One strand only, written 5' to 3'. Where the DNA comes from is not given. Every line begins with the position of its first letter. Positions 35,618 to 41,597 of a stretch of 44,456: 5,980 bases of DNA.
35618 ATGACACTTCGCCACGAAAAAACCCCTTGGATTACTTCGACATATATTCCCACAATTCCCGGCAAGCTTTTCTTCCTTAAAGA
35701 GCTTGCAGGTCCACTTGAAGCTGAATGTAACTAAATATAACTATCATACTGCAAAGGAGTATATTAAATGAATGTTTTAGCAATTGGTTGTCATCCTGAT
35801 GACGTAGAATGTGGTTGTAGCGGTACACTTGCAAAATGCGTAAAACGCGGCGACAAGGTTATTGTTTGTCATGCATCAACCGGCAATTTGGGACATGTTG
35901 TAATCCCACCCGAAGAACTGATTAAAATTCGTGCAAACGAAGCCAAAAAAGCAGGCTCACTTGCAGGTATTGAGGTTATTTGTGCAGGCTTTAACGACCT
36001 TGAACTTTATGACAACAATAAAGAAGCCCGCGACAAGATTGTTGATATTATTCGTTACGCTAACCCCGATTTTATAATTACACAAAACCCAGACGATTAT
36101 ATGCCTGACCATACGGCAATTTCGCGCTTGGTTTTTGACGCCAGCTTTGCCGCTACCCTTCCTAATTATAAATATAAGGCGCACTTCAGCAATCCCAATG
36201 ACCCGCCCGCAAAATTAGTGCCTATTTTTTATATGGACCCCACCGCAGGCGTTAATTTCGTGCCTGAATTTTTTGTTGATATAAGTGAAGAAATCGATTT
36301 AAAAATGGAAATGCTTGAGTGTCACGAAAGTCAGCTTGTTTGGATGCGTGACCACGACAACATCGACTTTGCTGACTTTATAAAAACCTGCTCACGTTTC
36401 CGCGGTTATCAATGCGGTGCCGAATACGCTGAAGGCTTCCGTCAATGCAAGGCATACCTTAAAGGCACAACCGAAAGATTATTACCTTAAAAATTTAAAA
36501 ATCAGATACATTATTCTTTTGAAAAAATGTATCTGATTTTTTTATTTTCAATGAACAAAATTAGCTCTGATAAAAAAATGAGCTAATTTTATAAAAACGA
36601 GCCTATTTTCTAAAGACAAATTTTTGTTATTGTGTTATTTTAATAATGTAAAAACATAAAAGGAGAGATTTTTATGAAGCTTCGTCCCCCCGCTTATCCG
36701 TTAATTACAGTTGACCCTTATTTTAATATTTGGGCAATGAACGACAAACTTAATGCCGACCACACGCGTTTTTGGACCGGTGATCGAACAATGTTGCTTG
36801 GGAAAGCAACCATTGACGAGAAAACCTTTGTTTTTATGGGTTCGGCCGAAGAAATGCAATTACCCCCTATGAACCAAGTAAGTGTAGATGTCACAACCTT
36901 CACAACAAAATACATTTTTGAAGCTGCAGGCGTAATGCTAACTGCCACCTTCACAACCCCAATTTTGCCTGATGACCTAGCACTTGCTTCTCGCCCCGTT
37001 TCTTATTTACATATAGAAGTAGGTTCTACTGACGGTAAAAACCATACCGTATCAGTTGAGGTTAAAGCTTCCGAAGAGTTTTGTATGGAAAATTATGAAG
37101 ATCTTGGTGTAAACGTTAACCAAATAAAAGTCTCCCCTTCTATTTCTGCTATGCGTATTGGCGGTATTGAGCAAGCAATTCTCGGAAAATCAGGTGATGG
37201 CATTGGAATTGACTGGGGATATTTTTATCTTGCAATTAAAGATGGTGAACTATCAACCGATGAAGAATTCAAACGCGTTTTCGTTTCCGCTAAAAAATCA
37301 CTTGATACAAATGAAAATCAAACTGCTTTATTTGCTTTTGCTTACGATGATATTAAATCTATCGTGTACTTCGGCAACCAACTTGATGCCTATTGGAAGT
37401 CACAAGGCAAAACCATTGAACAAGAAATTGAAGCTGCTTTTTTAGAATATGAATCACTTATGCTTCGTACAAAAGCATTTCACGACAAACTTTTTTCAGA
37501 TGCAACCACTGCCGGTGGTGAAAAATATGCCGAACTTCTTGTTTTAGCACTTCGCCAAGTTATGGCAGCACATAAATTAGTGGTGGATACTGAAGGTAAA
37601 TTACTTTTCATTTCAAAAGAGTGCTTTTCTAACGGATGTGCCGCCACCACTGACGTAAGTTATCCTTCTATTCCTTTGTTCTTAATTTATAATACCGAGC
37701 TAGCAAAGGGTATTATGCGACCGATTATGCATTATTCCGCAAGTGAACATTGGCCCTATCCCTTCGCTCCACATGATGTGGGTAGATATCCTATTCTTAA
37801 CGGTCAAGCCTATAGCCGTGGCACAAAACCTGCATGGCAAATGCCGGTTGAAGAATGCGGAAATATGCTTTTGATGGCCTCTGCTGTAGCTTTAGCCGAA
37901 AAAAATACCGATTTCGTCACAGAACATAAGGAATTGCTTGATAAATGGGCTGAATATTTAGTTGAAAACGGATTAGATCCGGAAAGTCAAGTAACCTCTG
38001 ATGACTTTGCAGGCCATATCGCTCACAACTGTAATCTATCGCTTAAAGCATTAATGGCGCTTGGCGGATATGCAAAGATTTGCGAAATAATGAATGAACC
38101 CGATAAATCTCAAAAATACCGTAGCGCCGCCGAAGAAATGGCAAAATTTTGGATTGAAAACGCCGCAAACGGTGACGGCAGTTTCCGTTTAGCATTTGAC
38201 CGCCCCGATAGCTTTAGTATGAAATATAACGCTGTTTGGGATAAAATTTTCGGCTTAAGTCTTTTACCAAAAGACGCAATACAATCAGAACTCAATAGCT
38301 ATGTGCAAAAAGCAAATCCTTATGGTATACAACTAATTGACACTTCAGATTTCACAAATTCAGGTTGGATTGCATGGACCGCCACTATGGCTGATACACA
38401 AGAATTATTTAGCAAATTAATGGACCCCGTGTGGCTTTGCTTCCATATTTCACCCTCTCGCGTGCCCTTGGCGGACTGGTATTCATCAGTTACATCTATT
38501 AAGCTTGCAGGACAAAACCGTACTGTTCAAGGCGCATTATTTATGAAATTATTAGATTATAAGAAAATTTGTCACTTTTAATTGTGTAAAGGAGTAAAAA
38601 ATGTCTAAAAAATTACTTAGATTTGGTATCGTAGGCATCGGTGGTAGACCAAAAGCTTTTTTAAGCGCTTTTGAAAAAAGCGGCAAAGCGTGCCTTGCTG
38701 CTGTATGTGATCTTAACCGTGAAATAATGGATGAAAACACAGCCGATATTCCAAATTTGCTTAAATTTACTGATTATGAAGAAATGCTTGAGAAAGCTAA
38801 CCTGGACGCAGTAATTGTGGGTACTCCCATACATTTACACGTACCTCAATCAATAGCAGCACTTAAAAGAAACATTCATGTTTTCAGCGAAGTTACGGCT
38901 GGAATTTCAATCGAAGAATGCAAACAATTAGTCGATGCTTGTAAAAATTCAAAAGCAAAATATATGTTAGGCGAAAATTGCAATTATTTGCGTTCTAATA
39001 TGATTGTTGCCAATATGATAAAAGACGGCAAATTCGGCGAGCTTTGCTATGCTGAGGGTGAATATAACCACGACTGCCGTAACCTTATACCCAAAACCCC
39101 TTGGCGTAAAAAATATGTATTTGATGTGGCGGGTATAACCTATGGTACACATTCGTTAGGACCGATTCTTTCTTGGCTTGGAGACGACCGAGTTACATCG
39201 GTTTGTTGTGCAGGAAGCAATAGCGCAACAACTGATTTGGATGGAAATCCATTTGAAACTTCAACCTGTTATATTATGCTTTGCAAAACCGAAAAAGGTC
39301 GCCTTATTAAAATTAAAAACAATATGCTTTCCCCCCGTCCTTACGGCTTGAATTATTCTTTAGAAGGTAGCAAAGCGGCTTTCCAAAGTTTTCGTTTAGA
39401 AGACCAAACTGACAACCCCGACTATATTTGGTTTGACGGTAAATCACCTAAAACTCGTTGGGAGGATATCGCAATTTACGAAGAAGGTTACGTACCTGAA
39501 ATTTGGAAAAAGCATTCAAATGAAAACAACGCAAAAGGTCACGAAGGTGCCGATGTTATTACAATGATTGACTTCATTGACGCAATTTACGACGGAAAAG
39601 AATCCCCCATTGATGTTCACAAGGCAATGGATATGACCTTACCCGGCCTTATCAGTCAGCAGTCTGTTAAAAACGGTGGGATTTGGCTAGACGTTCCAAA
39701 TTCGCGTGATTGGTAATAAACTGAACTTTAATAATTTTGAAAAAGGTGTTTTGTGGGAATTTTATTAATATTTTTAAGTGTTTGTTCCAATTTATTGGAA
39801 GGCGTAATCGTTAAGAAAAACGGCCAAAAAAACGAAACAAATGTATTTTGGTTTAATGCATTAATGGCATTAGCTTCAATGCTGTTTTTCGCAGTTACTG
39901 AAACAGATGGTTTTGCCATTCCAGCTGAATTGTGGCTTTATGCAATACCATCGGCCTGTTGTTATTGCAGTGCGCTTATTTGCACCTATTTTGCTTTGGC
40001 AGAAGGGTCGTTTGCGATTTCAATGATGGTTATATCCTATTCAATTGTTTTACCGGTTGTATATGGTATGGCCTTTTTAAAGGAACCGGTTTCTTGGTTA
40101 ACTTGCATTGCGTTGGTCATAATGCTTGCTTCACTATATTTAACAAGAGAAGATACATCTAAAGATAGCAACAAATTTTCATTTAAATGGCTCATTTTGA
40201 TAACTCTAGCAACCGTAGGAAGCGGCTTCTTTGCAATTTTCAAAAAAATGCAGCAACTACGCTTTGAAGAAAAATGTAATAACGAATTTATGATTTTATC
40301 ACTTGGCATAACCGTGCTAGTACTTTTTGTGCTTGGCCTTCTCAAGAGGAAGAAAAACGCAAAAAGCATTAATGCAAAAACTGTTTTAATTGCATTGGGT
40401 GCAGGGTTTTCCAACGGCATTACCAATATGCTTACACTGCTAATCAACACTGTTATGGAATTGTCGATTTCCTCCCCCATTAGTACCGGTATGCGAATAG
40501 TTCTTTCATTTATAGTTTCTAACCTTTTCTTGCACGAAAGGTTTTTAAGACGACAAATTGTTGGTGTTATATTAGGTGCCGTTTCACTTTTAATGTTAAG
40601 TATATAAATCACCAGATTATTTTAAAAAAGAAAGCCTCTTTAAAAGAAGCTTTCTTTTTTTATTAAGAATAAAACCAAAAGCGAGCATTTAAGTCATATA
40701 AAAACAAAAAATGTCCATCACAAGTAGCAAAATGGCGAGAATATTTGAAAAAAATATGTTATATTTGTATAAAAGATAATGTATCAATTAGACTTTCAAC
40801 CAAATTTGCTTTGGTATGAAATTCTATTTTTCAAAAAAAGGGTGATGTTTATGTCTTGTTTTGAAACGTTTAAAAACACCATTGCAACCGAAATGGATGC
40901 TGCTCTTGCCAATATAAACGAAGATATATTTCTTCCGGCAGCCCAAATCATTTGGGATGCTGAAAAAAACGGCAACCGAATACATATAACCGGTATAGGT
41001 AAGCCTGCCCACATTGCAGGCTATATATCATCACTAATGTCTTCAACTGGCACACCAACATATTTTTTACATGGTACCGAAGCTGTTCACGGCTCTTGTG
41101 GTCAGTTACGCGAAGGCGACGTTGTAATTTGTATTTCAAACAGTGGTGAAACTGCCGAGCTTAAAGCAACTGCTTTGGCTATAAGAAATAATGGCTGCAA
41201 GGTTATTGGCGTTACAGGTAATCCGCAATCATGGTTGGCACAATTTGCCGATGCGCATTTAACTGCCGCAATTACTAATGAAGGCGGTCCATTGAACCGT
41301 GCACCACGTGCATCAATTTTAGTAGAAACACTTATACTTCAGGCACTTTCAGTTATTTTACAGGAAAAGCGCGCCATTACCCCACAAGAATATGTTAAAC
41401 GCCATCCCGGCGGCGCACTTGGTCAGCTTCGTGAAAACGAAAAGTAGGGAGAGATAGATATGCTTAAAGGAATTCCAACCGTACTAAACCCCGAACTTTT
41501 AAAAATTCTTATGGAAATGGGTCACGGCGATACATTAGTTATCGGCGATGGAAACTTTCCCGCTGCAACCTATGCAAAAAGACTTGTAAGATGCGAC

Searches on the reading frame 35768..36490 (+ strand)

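Call 48: search_protein_families(library=pfam, proteins=[window:35768-36490:+], max_evalue=0.0001)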
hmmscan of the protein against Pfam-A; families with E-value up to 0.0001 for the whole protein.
window:35768-36490:+ (240 aa): 1 family
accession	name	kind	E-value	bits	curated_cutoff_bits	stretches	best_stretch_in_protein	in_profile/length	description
PF02585.22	PIG-L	-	1.2e-26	94.2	28.2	1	4-125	1-128/129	GlcNAc-PI de-N-acetylase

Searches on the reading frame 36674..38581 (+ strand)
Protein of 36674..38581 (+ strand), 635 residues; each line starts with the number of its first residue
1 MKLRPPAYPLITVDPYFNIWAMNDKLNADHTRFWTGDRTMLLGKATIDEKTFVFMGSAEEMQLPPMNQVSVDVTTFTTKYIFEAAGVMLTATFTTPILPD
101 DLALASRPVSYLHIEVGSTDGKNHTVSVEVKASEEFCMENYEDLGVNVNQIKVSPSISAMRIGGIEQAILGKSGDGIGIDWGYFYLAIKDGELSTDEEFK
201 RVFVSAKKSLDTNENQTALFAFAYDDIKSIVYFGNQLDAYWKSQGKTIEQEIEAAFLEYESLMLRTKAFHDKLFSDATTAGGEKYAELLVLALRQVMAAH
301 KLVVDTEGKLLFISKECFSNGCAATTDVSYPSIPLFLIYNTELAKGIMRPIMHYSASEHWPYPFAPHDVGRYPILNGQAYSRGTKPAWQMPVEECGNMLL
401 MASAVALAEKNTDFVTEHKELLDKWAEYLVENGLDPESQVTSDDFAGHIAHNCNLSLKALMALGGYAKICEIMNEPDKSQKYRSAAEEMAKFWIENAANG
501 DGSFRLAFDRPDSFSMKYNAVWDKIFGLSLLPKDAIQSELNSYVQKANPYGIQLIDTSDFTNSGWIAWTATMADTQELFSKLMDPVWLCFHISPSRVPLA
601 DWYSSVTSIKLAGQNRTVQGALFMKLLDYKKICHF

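Call 48: search_protein_families(library=pfam, proteins=[window:36674-38581:+], max_evalue=0.0001)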
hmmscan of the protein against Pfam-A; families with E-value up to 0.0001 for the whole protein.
window:36674-38581:+ (635 aa): 3 families
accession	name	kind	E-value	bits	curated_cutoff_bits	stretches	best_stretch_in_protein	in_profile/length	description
PF16335.10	GtaA_6_Hairpin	-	6.6e-118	394.4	24.9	1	282-626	1-343/343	Glutaminase A six helical-hairpin domain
PF17168.10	DUF5127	-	1.3e-32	113.9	28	1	78-275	3-228/229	Domain of unknown function (DUF5127)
PF16334.10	DUF4964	-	2.4e-19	69.3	30.7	1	2-63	23-83/88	Domain of unknown function (DUF4964)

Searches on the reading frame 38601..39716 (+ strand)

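Call 48: search_protein_families(library=pfam, proteins=[window:38601-39716:+], max_evalue=0.0001)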
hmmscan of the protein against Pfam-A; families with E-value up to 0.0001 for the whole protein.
window:38601-39716:+ (371 aa): 4 families
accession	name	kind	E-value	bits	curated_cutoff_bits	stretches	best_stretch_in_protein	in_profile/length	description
PF21252.2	Glyco_hydro_109_C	-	2.6e-19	69.7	27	1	134-289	1-186/187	Glycosyl hydrolase 109, C-terminal domain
PF01408.29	GFO_IDH_MocA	-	8.5e-16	59.2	24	1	6-124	1-119/120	Oxidoreductase family, NAD-binding Rossmann fold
PF22725.1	GFO_IDH_MocA_C3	-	1.3e-07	32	27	1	136-261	4-123/124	GFO/IDH/MocA C-terminal domain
PF02894.22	GFO_IDH_MocA_C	-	6.5e-06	26.5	22.9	1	139-346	3-200/218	Oxidoreductase family, C-terminal alpha/beta domain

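Call 71: search_protein_families(library=ncbifam, proteins=[window:38601-39716:+], max_evalue=0.00001)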
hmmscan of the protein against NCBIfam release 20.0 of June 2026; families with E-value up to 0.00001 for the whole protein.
window:38601-39716:+ (371 aa): 8 families
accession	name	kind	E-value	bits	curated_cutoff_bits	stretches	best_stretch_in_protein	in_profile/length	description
TIGR04380.1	myo_inos_iolG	equivalog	5.3e-20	71.6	355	1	6-259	2-248/330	inositol 2-dehydrogenase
NF040723.1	UDP-GlcNAcDh_Arch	equivalog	1.3e-14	54.5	450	1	6-149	1-142/302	UDP-N-acetylglucosamine 3-dehydrogenase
NF058561.1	BT_2158_fam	equivalog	2.9e-14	52.5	750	1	9-151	39-180/487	glycoside 3-dehydrogenase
NF052479.1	LevoglcsnDh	equivalog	1.2e-11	43.9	650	1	33-178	39-183/386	levoglucosan dehydrogenase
NF008607.0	PRK11579.1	subfamily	2.4e-10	40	330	1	5-344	4-325/346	oxidoreductase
NF058563.1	BT_2159_fam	equivalog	2.6e-08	33.3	650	1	7-149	2-144/350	disaccharide 3-dehydrogenase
NF041392.1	XylDh_Gfo6_Halo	equivalog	4e-08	32.5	350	1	4-170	15-186/350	D-xylose 1-dehydrogenase Gfo6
NF052679.1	InsChiInosDhIolG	equivalog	1e-06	28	540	1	6-202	3-193/343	bifunctional inositol 2-dehydrogenase/D-chiro-inositol 1-dehydrogenase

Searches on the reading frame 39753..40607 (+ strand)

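Call 48: search_protein_families(library=pfam, proteins=[window:39753-40607:+], max_evalue=0.0001)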
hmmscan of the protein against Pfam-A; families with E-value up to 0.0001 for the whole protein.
window:39753-40607:+ (284 aa): 2 families
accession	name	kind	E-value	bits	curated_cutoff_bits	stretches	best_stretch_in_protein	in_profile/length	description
PF00892.27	EamA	-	7.7e-13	49.3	28.2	2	1-131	2-133/135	EamA-like transporter family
PF06800.18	Sugar_transport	-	2.5e-06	27.6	26.3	1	57-281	51-272/280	Sugar transport protein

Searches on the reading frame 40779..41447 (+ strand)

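Call 48: search_protein_families(library=pfam, proteins=[window:40779-41447:+], max_evalue=0.0001)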
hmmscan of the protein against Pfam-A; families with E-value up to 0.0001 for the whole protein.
window:40779-41447:+ (222 aa): 2 families
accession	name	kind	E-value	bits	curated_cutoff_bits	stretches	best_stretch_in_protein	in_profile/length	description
PF01380.27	SIS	-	1.5e-20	73.8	25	1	66-187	6-125/131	SIS domain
PF13580.11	SIS_2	-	3.3e-08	34.1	27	1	109-147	100-138/138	SIS domain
